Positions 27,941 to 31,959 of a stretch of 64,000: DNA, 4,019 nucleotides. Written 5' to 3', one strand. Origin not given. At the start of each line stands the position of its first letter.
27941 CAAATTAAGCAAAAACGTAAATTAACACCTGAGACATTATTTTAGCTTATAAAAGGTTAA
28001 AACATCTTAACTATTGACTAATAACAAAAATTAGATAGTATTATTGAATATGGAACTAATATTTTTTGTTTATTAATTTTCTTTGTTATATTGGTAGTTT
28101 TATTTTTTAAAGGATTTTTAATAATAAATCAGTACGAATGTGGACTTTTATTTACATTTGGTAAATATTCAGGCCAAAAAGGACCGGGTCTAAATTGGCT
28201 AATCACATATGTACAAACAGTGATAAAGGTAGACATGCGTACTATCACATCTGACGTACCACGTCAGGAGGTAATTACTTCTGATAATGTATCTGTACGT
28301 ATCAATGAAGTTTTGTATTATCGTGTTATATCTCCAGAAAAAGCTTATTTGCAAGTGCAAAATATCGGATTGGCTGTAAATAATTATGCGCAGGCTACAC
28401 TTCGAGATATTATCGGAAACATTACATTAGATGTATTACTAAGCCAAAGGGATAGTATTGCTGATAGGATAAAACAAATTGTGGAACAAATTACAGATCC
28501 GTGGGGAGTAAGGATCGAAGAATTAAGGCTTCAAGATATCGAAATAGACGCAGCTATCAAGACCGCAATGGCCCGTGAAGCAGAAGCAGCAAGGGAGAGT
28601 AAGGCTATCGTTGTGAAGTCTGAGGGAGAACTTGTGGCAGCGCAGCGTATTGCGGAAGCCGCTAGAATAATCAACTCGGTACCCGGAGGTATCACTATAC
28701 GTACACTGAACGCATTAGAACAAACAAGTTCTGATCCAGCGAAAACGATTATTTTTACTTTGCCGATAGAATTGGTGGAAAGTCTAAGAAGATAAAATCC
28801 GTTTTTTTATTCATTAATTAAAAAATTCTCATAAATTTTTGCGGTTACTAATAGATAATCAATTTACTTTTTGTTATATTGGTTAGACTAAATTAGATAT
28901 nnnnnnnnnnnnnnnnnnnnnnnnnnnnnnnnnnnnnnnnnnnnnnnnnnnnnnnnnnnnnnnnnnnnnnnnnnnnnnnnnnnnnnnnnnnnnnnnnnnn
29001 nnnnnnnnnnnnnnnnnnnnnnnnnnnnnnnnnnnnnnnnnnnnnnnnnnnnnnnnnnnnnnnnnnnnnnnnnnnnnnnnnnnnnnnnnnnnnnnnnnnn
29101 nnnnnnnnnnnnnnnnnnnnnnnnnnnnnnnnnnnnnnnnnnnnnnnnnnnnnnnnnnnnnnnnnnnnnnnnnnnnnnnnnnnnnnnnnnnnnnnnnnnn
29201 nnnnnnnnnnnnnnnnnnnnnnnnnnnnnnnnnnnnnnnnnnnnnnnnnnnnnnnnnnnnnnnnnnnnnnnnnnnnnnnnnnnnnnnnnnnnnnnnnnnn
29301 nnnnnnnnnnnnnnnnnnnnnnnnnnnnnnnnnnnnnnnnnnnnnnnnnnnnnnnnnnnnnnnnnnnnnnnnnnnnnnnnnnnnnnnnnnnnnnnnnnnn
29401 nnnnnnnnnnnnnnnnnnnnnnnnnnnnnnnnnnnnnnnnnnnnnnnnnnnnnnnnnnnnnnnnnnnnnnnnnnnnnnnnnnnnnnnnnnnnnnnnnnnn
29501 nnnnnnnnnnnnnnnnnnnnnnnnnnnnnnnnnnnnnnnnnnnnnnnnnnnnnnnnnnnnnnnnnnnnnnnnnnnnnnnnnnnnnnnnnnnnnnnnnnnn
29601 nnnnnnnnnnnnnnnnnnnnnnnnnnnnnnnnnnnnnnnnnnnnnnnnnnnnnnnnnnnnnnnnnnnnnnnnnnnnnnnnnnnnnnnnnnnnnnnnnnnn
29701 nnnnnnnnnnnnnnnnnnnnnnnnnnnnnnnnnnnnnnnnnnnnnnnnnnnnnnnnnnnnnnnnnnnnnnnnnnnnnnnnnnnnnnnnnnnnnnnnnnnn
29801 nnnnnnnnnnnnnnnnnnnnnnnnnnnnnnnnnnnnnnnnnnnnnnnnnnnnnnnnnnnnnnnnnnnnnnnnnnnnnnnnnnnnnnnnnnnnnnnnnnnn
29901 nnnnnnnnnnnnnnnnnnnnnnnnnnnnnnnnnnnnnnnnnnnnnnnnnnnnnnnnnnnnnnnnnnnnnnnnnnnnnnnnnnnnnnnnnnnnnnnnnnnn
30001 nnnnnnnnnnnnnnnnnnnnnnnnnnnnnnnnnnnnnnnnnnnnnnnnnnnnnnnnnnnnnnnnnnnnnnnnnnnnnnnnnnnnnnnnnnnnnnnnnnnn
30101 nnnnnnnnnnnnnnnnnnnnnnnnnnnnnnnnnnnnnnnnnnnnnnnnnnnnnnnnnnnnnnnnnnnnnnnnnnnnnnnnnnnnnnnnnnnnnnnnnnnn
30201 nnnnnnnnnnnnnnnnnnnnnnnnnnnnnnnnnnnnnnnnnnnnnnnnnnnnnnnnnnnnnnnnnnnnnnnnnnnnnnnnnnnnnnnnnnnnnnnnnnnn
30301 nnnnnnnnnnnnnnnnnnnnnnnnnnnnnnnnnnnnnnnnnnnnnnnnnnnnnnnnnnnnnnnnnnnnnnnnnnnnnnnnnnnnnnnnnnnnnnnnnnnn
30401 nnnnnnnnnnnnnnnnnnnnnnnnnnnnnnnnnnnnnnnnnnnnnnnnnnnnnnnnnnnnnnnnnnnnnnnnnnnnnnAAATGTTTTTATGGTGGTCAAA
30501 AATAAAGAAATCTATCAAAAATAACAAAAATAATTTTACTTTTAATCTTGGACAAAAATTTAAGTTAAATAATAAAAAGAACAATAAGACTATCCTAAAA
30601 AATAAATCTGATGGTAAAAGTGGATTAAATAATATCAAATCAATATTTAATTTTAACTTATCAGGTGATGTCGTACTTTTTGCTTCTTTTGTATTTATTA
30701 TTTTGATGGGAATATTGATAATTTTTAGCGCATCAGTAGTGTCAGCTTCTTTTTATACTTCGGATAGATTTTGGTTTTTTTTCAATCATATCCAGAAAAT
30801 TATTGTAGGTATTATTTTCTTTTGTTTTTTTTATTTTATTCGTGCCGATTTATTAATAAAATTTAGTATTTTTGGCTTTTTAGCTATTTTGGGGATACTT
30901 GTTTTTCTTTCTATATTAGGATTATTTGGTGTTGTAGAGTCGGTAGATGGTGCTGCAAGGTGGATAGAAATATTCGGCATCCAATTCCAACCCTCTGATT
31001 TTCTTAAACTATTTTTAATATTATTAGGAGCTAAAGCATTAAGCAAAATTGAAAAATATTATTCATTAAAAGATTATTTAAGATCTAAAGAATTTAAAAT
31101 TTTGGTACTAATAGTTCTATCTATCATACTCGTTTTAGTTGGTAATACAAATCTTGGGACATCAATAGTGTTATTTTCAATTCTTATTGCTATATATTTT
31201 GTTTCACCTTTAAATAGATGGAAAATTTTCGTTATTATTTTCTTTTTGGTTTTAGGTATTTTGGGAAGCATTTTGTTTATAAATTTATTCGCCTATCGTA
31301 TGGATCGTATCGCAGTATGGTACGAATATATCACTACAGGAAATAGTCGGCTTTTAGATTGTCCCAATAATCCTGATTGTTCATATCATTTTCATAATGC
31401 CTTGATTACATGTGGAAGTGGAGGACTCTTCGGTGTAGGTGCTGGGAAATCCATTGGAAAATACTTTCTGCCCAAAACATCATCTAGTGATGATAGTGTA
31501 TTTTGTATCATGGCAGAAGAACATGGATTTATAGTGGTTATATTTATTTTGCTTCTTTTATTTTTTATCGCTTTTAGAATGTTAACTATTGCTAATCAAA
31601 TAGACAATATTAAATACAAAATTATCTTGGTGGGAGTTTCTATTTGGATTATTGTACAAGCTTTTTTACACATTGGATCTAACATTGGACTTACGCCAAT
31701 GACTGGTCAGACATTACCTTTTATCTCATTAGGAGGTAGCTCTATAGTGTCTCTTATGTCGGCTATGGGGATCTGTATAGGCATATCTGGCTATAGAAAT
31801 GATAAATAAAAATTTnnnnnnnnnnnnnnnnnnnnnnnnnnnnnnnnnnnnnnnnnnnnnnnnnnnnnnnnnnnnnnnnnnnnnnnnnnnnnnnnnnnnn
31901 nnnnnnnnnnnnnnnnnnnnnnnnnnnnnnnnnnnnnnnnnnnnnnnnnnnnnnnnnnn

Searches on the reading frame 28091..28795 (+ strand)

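Call 73: search_protein_families(library=pfam, proteins=[window:28091-28795:+], max_evalue=0.0001)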
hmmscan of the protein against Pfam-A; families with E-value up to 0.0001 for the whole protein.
window:28091-28795:+ (234 aa): 1 family
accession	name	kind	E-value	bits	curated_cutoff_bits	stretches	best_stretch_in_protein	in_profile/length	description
PF01145.31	Band_7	-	4.8e-38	131.4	23.6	1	11-180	2-175/176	SPFH domain / Band 7 family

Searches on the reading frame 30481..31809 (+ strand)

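Call 27: search_protein_families(library=pfam, proteins=[window:30481-31809:+], max_evalue=0.01)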
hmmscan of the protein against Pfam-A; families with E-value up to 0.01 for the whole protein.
window:30481-31809:+ (442 aa): 1 family
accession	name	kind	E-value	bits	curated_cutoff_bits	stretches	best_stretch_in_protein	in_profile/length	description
PF01098.24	FTSW_RODA_SPOVE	-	4.3e-65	220.5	26.4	1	66-439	4-354/356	Cell cycle protein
